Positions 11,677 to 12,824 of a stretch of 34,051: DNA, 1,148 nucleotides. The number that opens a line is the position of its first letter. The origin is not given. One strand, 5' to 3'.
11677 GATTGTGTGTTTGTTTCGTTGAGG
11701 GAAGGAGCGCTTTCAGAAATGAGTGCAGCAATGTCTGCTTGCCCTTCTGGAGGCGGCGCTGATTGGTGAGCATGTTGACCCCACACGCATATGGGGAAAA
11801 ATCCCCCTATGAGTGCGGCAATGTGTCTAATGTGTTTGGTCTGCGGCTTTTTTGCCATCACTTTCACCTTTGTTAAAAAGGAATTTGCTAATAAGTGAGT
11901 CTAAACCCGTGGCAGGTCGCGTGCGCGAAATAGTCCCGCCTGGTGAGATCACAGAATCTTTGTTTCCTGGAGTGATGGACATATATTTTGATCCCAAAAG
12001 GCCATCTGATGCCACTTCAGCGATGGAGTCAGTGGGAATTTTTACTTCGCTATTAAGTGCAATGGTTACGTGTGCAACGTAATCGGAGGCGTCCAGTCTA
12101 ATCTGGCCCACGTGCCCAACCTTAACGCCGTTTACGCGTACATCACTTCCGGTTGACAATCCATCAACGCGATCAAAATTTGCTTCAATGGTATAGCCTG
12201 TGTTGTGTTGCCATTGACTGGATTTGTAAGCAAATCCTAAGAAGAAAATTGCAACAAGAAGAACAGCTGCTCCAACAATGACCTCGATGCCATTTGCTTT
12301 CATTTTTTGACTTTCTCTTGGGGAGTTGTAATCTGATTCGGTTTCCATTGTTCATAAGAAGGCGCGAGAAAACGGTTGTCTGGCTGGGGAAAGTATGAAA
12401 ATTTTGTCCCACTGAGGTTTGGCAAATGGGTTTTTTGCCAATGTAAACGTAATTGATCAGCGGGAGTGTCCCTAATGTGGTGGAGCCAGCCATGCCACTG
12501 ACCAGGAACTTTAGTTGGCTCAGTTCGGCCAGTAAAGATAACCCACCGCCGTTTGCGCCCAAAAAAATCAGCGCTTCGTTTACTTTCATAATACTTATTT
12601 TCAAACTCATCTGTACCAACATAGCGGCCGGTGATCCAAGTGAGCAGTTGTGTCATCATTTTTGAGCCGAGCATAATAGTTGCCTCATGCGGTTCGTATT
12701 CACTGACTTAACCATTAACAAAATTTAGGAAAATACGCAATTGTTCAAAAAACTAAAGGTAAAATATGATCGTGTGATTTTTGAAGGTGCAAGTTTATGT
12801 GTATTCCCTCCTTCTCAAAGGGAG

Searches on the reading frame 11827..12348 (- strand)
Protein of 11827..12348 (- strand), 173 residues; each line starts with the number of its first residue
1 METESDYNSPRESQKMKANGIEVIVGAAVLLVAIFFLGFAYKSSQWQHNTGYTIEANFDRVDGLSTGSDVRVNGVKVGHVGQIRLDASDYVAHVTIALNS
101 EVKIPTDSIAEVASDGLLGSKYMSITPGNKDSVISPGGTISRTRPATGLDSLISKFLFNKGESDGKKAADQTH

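Call 51: search_protein_families(library=pfam, proteins=[window:11827-12348:-], max_evalue=0.001)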
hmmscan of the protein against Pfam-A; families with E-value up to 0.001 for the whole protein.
window:11827-12348:- (173 aa): 1 family
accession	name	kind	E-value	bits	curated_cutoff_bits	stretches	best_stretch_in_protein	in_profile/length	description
PF02470.25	MlaD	-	1.2e-22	80.4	25.1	1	51-128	2-81/81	MlaD protein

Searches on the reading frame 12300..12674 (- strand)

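Call 51: search_protein_families(library=pfam, proteins=[window:12300-12674:-], max_evalue=0.001)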
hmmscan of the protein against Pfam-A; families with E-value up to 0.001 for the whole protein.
window:12300-12674:- (124 aa): 1 family
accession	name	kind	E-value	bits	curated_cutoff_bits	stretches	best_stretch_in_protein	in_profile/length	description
PF05071.21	NDUFA12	-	1.4e-21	77.6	23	1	16-112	1-98/98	NADH ubiquinone oxidoreductase subunit NDUFA12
